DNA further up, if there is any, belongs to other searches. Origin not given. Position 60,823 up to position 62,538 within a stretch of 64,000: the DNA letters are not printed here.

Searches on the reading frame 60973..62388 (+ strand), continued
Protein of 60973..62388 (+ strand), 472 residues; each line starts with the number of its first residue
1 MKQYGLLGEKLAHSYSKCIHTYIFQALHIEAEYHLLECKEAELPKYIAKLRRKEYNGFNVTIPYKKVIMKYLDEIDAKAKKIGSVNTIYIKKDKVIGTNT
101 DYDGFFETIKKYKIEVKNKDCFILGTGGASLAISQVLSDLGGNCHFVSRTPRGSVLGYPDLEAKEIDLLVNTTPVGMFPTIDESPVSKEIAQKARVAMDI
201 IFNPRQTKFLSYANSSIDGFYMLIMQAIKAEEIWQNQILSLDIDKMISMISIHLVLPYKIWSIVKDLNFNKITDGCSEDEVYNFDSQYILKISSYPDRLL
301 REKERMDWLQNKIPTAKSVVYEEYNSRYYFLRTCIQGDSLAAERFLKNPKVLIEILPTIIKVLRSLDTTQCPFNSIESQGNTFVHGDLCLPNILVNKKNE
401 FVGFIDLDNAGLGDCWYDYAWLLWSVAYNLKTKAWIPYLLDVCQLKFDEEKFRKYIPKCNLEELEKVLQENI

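Call 61: search_protein_families(library=ncbifam, proteins=[L006:11801-13066:+], max_evalue=0.001)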
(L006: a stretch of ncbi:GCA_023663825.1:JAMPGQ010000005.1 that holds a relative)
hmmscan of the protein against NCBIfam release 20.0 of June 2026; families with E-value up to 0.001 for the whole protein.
L006:11801-13066:+ (422 aa): 73 families (the best 25 are shown)
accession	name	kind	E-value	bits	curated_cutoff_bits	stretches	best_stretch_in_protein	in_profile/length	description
NF009414.0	PRK12778.1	equivalog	1.3e-110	370.8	1103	1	9-419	317-745/752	bifunctional dihydroorotate dehydrogenase B NAD binding subunit/NADPH-dependent glutamate synthase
TIGR01316.1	gltA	equivalog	1.2e-107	360.5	471.75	1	10-419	15-445/449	NADPH-dependent glutamate synthase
NF009413.0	PRK12775.1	equivalog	1.7e-96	324.1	1895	1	10-419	320-750/1006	putative trifunctional 2-polyprenylphenol hydroxylase/glutamate synthase subunit beta/ferritin domain-containing protein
NF009410.0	PRK12771.1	subfamily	8.7e-90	301.9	516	1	28-419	47-441/566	NAD(P)-binding protein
TIGR01318.1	gltD_gamma_fam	subfamily_domain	8.2e-87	291.7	482.95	1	8-421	27-463/467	glutamate synthase, small subunit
NF009454.0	PRK12814.1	equivalog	2e-80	271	916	1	30-419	103-496/657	putative NADPH-dependent glutamate synthase small subunit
NF009408.0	PRK12769.1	equivalog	1.9e-78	264.2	1003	1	9-421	213-649/659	formate-dependent uric acid utilization protein AegA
TIGR03315.1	Se_ygfK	equivalog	1.8e-74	250.8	835.3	1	20-422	436-838/1012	putative selenate reductase subunit YgfK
NF010590.0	PRK13984.1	equivalog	2.9e-72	243.7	946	1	7-419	176-602/611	putative oxidoreductase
NF009451.0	PRK12809.1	equivalog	1.5e-65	221.7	1154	1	10-420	197-631/639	formate-dependent uric acid utilization protein YgfT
NF009415.0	PRK12779.1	equivalog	2.5e-65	220.9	1519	1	31-421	210-624/944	putative bifunctional glutamate synthase subunit beta/2-polyprenylphenol hydroxylase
NF009409.0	PRK12770.1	subfamily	3.2e-60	204.1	343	1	114-419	15-346/360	putative glutamate synthase subunit beta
TIGR01317.1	GOGAT_sm_gam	subfamily_domain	5.9e-50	170.5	447.7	1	8-282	29-313/485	glutamate synthase small subunit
NF045663.1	diclust_near_Sec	equivalog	1.2e-36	126.1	530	1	20-217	9-204/759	pyridine nucleotide-disulfide oxidoreductase/dicluster-binding protein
NF045599.1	bili_reduct_long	exception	2.9e-19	68.8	750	1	109-375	373-611/641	bilirubin reductase, long form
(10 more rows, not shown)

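Call 63: search_protein_representatives(protein=window:60973-62388:+)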
Query: 472 residues. Proteins with E-value up to 0.001 (for the whole library): 23803; up to 1e-10: 12480; up to 1e-30: 969. The best 150 are listed.
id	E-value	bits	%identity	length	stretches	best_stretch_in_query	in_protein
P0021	1.2e-168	578.3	58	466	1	1-465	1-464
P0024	1.2e-118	413.4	57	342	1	1-336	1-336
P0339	5.3e-72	259.6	51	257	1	1-248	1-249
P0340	9.2e-71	255.6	58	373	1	256-458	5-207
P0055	1.2e-68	248.6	50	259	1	1-250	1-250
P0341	8.4e-68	245.8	62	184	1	69-250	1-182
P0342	1.5e-67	244.9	52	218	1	177-394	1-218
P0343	1.1e-66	242.1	50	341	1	1-250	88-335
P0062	2.3e-65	237.8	49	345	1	3-237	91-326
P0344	7.5e-62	226.2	52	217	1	256-466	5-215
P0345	7.4e-60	219.6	48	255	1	2-245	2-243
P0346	6.8e-59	216.4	43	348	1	3-237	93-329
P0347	1.2e-58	215.6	47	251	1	2-239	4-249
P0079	1.9e-58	215.0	51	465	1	254-464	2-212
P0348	7.6e-58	213.0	44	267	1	1-239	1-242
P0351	1.0e-55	205.9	49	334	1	257-461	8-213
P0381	1.4e-49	185.8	47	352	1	244-458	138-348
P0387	9.3e-49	183.0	43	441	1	1-243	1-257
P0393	5.1e-48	180.6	42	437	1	1-244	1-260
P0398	9.3e-48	179.7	46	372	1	253-456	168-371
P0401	1.6e-47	178.9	41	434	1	3-249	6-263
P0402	1.7e-47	178.9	43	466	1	257-456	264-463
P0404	2.1e-47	178.5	42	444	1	1-248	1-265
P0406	2.7e-47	178.2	40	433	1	2-246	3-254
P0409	6.8e-47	176.9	42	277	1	244-456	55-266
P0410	7.9e-47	176.7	44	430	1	3-238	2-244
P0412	1.0e-46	176.3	46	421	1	4-243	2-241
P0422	4.8e-46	174.1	42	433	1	2-246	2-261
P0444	2.1e-44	168.6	42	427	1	1-244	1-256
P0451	7.5e-44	166.8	41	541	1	3-273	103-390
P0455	1.4e-43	166.0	44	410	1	4-240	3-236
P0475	1.8e-42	162.2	43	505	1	3-234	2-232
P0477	2.0e-42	162.2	39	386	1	256-456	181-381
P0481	4.9e-42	160.9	41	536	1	1-240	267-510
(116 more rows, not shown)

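Call 64: search_protein_families(library=pfam, proteins=[P0387, P0393, P0401, P0404, P0406, P0410, P0412, P0422, P0444, P0455], max_evalue=0.001)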
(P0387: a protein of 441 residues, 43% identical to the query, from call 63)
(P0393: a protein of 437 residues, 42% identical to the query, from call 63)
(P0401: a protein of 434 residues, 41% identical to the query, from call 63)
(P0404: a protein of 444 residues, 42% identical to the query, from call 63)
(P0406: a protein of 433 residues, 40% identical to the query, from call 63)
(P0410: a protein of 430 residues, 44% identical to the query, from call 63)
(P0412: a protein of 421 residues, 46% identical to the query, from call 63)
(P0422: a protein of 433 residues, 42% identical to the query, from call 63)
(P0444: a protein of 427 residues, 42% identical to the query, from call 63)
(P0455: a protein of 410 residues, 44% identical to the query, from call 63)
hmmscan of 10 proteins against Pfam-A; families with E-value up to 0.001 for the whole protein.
P0387 (441 aa): 9 families
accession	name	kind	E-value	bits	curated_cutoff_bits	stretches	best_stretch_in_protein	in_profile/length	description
PF01202.28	SKI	-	6.3e-40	137.3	22.1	1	283-434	1-158/159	Shikimate kinase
PF08501.16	Shikimate_dh_N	-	5.7e-24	84.6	27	1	6-88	1-83/83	Shikimate dehydrogenase substrate binding domain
PF13207.12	AAA_17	-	3.1e-06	28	27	1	280-335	1-53/136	AAA domain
PF13191.12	AAA_16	-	3.7e-06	28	32.6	1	255-334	6-97/167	AAA ATPase domain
PF13238.12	AAA_18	-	3.9e-06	27.8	29.4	1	277-343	1-55/128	AAA domain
PF13671.12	AAA_33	-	1.3e-05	26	27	1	277-348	2-75/143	AAA domain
PF00004.35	AAA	-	5.4e-05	24.1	21.2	1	277-308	1-32/131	ATPase family associated with various cellular activities (AAA)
PF13401.12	AAA_22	-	0.00036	21.3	27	1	274-306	5-40/130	AAA domain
PF00931.28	NB-ARC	-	0.00066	19.5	23.5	0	256-298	3-42/248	NB-ARC domain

P0393 (437 aa): 10 families
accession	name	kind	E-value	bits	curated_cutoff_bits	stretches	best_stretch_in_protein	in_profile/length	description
PF01202.28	SKI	-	6.4e-39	134.1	22.1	1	286-435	1-157/159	Shikimate kinase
PF08501.16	Shikimate_dh_N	-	1.7e-23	83.1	27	1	6-88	1-83/83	Shikimate dehydrogenase substrate binding domain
PF03215.21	Rad17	-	1.1e-06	29.2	23.8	1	250-313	18-81/186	Rad17 P-loop domain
PF00004.35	AAA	-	4.4e-06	27.6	21.2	1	280-310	1-31/131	ATPase family associated with various cellular activities (AAA)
PF13189.12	Cytidylate_kin2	-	6.8e-05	23.6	28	0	286-309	8-31/176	Cytidylate kinase-like family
PF13238.12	AAA_18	-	9.1e-05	23.4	29.4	1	280-352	1-79/128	AAA domain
PF01488.26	Shikimate_DH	-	0.0004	20.9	24.3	1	115-173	9-70/138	Shikimate / quinate 5-dehydrogenase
PF03435.24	Sacchrp_dh_NADP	-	0.00045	21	25.1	0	123-186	3-77/129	Saccharopine dehydrogenase NADP binding domain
PF00931.28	NB-ARC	-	0.00058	19.6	23.5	0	270-302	10-43/248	NB-ARC domain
PF02826.25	2-Hacid_dh_C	-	0.00095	19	25.1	0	110-155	28-73/178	D-isomer specific 2-hydroxyacid dehydrogenase, NAD binding domain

P0401 (434 aa): 7 families
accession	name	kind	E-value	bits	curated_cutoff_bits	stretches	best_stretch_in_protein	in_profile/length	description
PF01202.28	SKI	-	5.2e-38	131.1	22.1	1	280-420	1-146/159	Shikimate kinase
PF08501.16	Shikimate_dh_N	-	1.8e-27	95.8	27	1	9-91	1-83/83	Shikimate dehydrogenase substrate binding domain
PF20720.3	nSTAND3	-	4.5e-06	26.9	27.2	1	260-307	6-55/155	Novel STAND NTPase 3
PF13238.12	AAA_18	-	0.00017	22.5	29.4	1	274-311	1-44/128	AAA domain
PF00004.35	AAA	-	0.00035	21.5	21.2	0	274-320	1-52/131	ATPase family associated with various cellular activities (AAA)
PF13401.12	AAA_22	-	0.00036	21.3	27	1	272-308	6-45/130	AAA domain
PF13671.12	AAA_33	-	0.00056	20.7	27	1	274-311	2-39/143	AAA domain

P0404 (444 aa): 8 families
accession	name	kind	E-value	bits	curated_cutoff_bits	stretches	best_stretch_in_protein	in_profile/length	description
PF01202.28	SKI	-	8e-40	137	22.1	1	283-434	1-157/159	Shikimate kinase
PF08501.16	Shikimate_dh_N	-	4.3e-25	88.2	27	1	6-88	1-83/83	Shikimate dehydrogenase substrate binding domain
PF13671.12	AAA_33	-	2e-05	25.3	27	1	277-331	2-58/143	AAA domain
PF13238.12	AAA_18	-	2.5e-05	25.2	29.4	1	277-310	1-36/128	AAA domain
PF00004.35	AAA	-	3.7e-05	24.6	21.2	1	277-307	1-31/131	ATPase family associated with various cellular activities (AAA)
PF13521.12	AAA_28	-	0.00013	22.7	27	1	276-303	1-28/164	AAA domain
PF18317.6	SDH_C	-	0.00033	20.7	25.8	1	236-263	1-28/31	Shikimate 5'-dehydrogenase C-terminal domain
PF13189.12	Cytidylate_kin2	-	0.00045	20.9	28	0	277-314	2-38/176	Cytidylate kinase-like family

P0406 (433 aa): 7 families
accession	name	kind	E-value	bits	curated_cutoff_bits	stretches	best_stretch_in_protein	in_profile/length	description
PF01202.28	SKI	-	2.8e-39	135.2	22.1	1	275-426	1-158/159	Shikimate kinase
PF08501.16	Shikimate_dh_N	-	2.5e-25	89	27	1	7-90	1-83/83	Shikimate dehydrogenase substrate binding domain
PF13238.12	AAA_18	-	1.9e-05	25.6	29.4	1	270-335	2-54/128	AAA domain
PF13401.12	AAA_22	-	3.5e-05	24.5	27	1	265-315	4-53/130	AAA domain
PF13671.12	AAA_33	-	0.00016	22.4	27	1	270-340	3-76/143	AAA domain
PF20720.3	nSTAND3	-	0.00026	21.1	27.2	0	264-293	15-44/155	Novel STAND NTPase 3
PF08433.16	KTI12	-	0.00086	19.3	22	0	269-374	4-115/271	Chromatin associated protein KTI12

P0410 (430 aa): 6 families
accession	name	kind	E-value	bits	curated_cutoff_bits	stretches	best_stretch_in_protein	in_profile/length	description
PF01202.28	SKI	-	2.5e-36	125.6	22.1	1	276-424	2-156/159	Shikimate kinase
PF08501.16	Shikimate_dh_N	-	1.1e-21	77.3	27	1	5-85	1-83/83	Shikimate dehydrogenase substrate binding domain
PF13671.12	AAA_33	-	0.00012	22.8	27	1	270-355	3-83/143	AAA domain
PF13241.12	NAD_binding_7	-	0.00029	21.8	22.1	1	111-148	3-40/104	Putative NAD(P)-binding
PF00004.35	AAA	-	0.00058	20.8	21.2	0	269-315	1-52/131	ATPase family associated with various cellular activities (AAA)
PF00005.33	ABC_tran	-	0.00089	20.3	25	0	265-302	10-51/137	ABC transporter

P0412 (421 aa): 9 families
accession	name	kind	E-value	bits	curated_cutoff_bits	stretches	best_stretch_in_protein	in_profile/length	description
PF01202.28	SKI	-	3.6e-39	134.9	22.1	1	262-410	1-156/159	Shikimate kinase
PF08501.16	Shikimate_dh_N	-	2.7e-13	50.4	27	1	4-78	1-83/83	Shikimate dehydrogenase substrate binding domain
PF13238.12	AAA_18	-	1.2e-06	29.4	29.4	1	256-352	1-97/128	AAA domain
PF20720.3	nSTAND3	-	1.6e-05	25.1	27.2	1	249-284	13-51/155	Novel STAND NTPase 3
PF08433.16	KTI12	-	0.0001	22.4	22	1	256-375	4-130/271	Chromatin associated protein KTI12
PF18317.6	SDH_C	-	0.00012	22.2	25.8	1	217-237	1-21/31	Shikimate 5'-dehydrogenase C-terminal domain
PF00004.35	AAA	-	0.00037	21.4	21.2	0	256-286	1-31/131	ATPase family associated with various cellular activities (AAA)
PF13401.12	AAA_22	-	0.00038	21.2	27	1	252-288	4-43/130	AAA domain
PF13671.12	AAA_33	-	0.00063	20.5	27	0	256-327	2-75/143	AAA domain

P0422 (433 aa): 10 families
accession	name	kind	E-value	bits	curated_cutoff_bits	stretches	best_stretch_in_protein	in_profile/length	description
PF01202.28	SKI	-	6.2e-41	140.6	22.1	1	281-431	1-156/159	Shikimate kinase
PF08501.16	Shikimate_dh_N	-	1.1e-24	86.9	27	1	6-88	1-83/83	Shikimate dehydrogenase substrate binding domain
PF13238.12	AAA_18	-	7.3e-07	30.1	29.4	1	275-353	1-69/128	AAA domain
PF03435.24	Sacchrp_dh_NADP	-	3.2e-06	27.9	25.1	1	121-218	1-106/129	Saccharopine dehydrogenase NADP binding domain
PF01488.26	Shikimate_DH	-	6.9e-06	26.6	24.3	1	112-186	7-85/138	Shikimate / quinate 5-dehydrogenase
PF20720.3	nSTAND3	-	3.8e-05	23.9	27.2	1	260-308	4-52/155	Novel STAND NTPase 3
PF02826.25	2-Hacid_dh_C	-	6.8e-05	22.8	25.1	0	113-186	31-101/178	D-isomer specific 2-hydroxyacid dehydrogenase, NAD binding domain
PF00004.35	AAA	-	0.00012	23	21.2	1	276-344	2-38/131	ATPase family associated with various cellular activities (AAA)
PF03807.23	F420_oxidored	-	0.00034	21.6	21.6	0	120-192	1-75/94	NADP oxidoreductase coenzyme F420-dependent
PF13401.12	AAA_22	-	0.00042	21.1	27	1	271-335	4-72/130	AAA domain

P0444 (427 aa): 7 families
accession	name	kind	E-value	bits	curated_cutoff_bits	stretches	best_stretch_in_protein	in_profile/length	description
PF01202.28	SKI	-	3.6e-41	141.4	22.1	1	274-424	1-157/159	Shikimate kinase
PF08501.16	Shikimate_dh_N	-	4.2e-24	85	27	1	6-89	1-83/83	Shikimate dehydrogenase substrate binding domain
PF00004.35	AAA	-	2.5e-05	25.2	21.2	1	268-330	1-50/131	ATPase family associated with various cellular activities (AAA)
PF13671.12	AAA_33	-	2.9e-05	24.8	27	1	268-345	2-74/143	AAA domain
PF13207.12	AAA_17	-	0.00039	21.2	27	0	271-339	1-66/136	AAA domain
PF07724.20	AAA_2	-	0.00042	20.8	27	1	267-374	5-91/166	AAA domain (Cdc48 subfamily)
PF01488.26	Shikimate_DH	-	0.00087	19.8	24.3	0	117-162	9-54/138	Shikimate / quinate 5-dehydrogenase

P0455 (410 aa): 5 families
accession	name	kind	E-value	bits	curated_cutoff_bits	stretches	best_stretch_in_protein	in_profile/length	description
PF01202.28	SKI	-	2.6e-31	109.3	22.1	1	259-400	1-155/159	Shikimate kinase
PF08501.16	Shikimate_dh_N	-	8.1e-17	61.7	27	1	5-80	1-83/83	Shikimate dehydrogenase substrate binding domain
PF13671.12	AAA_33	-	0.00012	22.8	27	1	254-296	3-45/143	AAA domain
PF00004.35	AAA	-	0.0004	21.3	21.2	1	253-282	1-30/131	ATPase family associated with various cellular activities (AAA)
PF13238.12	AAA_18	-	0.00048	21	29.4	1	255-317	3-63/128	AAA domain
